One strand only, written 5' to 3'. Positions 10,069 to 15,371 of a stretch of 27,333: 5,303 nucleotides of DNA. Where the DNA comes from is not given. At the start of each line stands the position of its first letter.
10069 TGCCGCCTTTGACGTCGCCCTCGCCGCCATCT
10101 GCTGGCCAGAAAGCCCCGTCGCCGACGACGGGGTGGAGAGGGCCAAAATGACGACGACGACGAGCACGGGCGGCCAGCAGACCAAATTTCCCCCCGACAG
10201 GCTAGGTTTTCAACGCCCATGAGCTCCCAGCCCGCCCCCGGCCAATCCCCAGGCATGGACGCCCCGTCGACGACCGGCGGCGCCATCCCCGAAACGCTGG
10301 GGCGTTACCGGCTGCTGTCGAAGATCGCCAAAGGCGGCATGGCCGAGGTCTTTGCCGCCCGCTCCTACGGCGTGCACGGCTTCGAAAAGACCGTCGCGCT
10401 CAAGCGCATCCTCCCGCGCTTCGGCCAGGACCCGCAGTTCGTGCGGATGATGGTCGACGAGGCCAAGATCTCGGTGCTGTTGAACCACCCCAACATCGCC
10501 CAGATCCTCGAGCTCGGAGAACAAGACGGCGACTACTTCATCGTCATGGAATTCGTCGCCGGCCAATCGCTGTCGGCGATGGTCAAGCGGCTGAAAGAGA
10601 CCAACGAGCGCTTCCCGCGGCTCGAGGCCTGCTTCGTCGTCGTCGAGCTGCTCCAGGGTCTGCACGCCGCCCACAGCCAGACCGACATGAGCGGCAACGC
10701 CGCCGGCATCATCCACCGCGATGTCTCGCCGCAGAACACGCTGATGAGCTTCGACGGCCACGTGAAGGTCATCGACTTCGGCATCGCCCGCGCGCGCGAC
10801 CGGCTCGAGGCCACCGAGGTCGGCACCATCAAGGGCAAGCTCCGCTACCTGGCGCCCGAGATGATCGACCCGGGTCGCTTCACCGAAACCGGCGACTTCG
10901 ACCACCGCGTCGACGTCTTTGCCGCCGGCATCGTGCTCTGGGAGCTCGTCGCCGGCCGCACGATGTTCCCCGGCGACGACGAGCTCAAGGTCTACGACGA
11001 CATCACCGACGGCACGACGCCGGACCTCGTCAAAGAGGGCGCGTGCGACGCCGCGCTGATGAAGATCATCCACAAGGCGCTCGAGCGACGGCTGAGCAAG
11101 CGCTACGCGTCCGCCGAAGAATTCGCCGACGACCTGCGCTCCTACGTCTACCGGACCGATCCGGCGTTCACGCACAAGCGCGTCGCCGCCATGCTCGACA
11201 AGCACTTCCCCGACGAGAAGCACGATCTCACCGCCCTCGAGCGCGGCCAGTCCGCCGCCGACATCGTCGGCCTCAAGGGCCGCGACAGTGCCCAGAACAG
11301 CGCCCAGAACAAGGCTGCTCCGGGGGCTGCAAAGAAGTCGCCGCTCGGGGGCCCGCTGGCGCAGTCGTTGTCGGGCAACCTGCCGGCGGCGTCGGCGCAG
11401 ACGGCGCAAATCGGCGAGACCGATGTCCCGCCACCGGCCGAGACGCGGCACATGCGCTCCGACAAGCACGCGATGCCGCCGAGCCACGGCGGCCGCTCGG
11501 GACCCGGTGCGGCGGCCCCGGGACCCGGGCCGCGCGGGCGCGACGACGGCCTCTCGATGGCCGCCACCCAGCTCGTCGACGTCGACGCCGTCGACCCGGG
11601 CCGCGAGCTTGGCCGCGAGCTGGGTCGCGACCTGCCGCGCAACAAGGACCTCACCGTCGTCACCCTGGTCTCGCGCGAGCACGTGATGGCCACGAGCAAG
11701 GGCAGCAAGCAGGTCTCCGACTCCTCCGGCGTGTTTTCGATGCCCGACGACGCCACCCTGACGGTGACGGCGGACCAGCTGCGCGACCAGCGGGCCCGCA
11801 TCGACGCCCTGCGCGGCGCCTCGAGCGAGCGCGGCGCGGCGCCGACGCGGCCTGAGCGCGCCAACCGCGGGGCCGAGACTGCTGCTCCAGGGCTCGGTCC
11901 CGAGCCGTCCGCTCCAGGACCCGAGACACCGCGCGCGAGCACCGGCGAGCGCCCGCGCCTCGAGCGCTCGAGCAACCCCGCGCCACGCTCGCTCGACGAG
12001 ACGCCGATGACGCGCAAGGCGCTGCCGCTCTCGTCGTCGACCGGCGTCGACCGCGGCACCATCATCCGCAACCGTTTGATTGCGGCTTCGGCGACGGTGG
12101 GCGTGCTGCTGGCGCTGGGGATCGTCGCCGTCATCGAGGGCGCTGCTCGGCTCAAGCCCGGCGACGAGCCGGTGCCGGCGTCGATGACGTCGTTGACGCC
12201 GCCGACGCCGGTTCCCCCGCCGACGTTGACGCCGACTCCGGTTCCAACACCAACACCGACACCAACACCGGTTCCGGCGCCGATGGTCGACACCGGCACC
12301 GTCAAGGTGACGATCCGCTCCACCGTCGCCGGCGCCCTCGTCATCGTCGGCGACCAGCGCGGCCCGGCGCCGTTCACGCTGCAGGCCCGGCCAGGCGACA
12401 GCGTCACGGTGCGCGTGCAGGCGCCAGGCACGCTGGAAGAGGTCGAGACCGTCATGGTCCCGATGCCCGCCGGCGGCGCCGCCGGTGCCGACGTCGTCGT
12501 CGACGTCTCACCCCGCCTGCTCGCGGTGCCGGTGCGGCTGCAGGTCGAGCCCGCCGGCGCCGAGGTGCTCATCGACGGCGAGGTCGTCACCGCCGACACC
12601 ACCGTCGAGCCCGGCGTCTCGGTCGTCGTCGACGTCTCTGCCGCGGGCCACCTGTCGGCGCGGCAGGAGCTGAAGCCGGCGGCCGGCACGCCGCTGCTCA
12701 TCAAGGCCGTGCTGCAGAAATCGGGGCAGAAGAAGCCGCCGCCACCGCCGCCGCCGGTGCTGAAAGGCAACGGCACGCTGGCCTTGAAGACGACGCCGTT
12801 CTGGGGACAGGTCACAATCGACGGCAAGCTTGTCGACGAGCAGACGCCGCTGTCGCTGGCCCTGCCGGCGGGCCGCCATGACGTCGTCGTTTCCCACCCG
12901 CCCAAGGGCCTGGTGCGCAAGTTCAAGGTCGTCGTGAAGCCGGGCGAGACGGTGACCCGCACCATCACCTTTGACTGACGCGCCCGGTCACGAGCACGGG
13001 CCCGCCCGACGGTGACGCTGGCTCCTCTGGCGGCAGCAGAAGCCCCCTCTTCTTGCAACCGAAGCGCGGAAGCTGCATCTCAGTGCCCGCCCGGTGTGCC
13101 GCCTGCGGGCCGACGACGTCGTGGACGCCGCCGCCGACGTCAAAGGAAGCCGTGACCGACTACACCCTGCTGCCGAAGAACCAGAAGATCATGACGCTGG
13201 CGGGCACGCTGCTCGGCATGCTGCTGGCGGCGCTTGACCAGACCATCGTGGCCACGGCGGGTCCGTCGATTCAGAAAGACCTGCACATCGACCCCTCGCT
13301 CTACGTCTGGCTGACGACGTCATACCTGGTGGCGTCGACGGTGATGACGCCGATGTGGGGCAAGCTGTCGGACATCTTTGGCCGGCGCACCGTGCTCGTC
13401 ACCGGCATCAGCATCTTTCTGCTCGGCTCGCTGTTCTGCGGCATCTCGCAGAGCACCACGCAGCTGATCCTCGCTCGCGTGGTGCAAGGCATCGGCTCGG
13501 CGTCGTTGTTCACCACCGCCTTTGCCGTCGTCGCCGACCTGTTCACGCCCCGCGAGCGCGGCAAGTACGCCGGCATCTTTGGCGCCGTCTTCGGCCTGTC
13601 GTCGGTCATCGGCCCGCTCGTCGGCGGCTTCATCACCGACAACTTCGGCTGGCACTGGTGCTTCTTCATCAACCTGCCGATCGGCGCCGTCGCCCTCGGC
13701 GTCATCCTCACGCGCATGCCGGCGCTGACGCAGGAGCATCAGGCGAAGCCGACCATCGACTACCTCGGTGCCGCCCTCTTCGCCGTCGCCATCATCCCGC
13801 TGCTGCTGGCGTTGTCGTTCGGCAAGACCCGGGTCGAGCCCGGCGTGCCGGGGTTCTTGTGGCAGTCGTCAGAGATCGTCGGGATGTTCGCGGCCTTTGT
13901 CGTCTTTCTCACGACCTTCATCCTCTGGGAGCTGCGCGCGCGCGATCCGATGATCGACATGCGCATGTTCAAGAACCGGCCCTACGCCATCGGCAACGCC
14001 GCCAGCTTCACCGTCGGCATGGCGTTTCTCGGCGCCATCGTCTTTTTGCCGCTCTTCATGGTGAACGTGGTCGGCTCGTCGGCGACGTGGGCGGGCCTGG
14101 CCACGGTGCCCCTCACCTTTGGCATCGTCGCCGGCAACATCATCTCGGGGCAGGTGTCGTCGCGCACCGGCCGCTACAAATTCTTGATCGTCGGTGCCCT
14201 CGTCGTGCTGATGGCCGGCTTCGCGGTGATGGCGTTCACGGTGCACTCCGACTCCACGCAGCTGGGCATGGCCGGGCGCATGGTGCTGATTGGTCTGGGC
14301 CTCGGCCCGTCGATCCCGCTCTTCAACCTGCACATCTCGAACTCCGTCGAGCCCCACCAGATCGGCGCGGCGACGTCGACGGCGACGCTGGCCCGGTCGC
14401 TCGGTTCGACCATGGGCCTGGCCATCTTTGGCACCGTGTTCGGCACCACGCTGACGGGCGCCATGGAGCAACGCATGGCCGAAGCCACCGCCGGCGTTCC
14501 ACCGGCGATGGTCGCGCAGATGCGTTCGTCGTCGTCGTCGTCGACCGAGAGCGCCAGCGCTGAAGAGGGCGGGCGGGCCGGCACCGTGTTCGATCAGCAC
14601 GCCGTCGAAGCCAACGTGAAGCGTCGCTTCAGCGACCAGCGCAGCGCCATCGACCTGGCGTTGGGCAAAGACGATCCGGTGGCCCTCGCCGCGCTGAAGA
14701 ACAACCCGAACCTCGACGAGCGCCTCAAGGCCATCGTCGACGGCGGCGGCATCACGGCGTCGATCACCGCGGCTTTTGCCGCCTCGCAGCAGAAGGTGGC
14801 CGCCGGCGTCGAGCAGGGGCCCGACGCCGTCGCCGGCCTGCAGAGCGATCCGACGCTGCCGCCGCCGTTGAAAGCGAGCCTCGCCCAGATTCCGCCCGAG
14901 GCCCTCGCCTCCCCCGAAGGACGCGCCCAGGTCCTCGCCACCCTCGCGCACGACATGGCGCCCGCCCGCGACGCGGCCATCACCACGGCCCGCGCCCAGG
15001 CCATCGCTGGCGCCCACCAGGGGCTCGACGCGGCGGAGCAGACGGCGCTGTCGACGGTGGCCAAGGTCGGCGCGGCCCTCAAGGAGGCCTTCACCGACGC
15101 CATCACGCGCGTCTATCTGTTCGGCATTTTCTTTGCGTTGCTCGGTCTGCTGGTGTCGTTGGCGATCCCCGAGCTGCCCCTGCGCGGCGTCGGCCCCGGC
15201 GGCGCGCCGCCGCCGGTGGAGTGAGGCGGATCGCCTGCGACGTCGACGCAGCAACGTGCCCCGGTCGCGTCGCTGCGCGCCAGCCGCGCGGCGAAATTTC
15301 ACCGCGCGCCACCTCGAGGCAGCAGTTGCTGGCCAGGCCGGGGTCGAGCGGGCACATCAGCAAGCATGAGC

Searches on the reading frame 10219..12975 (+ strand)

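Call 85: search_protein_families(library=pfam, proteins=[window:10219-12975:+], max_evalue=0.001)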
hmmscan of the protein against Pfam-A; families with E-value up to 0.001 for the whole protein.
window:10219-12975:+ (919 aa): 4 families
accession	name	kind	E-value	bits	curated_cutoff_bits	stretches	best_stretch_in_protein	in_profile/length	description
PF00069.31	Pkinase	-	7.9e-36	124.2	31.7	1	30-298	1-254/263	Protein kinase domain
PF07714.23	PK_Tyr_Ser-Thr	-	2e-26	93.3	23.1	1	32-296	3-249/258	Protein tyrosine and serine/threonine kinase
PF08308.17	PEGA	-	4.3e-10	39.8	20.8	0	852-917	2-66/71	PEGA domain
PF01636.29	APH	-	6.5e-05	23.2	23.2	0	139-195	144-202/239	Phosphotransferase enzyme family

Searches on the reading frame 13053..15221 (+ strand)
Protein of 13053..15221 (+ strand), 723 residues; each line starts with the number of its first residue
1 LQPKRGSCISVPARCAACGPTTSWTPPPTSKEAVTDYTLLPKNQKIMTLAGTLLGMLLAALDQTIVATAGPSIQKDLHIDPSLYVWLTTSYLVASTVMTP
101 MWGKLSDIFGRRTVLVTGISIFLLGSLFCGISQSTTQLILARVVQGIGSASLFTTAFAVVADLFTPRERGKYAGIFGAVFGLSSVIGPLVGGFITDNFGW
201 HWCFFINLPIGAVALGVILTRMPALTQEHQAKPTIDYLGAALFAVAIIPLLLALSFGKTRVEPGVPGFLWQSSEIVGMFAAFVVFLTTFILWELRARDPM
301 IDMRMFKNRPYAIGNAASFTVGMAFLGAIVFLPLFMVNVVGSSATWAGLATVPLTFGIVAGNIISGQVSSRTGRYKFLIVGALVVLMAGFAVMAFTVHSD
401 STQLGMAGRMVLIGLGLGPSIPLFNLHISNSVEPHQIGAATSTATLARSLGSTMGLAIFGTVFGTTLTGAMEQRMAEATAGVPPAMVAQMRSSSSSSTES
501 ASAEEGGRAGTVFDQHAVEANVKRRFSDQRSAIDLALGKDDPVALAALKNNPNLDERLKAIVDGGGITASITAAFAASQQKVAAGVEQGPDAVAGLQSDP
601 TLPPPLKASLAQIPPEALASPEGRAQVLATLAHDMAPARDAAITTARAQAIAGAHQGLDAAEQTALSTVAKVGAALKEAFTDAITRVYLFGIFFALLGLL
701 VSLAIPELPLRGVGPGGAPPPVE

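Call 85: search_protein_families(library=pfam, proteins=[window:13053-15221:+], max_evalue=0.001)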
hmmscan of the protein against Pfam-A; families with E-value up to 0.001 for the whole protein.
window:13053-15221:+ (723 aa): 3 families
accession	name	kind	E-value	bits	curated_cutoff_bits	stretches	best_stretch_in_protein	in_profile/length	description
PF07690.21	MFS_1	-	4.3e-60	203.9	33.4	1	53-455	2-346/347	Major Facilitator Superfamily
PF00083.30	Sugar_tr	-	2.6e-13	50.1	22.3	2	82-214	46-185/452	Sugar (and other) transporter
PF05977.19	MFS_3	-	4.1e-05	22.7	27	1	103-219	66-187/524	Transmembrane secretion effector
